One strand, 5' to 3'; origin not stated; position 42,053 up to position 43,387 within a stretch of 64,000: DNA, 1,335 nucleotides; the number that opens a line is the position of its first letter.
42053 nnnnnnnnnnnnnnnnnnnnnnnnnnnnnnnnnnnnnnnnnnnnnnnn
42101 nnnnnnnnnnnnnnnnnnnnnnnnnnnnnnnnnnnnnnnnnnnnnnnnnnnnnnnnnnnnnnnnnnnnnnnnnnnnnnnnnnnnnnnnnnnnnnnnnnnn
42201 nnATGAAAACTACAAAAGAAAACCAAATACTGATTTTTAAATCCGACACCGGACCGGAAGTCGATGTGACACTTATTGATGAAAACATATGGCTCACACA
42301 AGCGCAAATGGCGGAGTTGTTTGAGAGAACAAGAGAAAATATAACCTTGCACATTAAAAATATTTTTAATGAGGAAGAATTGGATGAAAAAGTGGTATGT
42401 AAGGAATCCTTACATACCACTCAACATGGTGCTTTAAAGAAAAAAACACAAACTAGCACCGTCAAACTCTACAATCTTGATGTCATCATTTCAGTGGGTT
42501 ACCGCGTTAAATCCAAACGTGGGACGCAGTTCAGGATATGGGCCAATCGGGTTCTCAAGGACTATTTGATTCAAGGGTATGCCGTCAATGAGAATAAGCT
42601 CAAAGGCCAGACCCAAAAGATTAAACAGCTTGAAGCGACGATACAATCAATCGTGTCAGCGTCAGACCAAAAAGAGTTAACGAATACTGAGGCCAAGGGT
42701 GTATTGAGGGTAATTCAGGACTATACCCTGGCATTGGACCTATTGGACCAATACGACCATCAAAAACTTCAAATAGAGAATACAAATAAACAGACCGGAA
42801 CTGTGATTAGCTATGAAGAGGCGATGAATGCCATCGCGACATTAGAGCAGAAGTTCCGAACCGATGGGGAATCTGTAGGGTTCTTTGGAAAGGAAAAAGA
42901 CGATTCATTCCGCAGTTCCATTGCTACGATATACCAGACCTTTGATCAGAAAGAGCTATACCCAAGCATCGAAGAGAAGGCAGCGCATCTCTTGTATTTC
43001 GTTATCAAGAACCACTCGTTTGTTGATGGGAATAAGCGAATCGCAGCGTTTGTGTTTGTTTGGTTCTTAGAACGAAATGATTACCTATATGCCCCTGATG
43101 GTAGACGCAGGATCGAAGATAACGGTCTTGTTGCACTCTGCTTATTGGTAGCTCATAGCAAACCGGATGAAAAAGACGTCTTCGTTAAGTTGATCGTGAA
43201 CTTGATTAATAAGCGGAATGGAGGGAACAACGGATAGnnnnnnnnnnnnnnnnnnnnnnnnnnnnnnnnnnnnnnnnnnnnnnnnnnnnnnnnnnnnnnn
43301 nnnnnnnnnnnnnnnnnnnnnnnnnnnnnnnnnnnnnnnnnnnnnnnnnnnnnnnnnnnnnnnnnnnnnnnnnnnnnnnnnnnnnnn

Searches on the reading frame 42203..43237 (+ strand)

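Call 30: search_protein_families(library=pfam, proteins=[window:42203-43237:+], max_evalue=0.00001)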
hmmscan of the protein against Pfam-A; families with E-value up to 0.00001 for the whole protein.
window:42203-43237:+ (344 aa): 2 families
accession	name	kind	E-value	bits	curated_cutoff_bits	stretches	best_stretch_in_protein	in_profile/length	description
PF13310.11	Virulence_RhuM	-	9.9e-24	84.4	33.7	1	65-150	2-84/252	Virulence protein RhuM family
PF02661.23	Fic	-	1.3e-12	48.9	24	1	217-289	22-93/93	Fic/DOC family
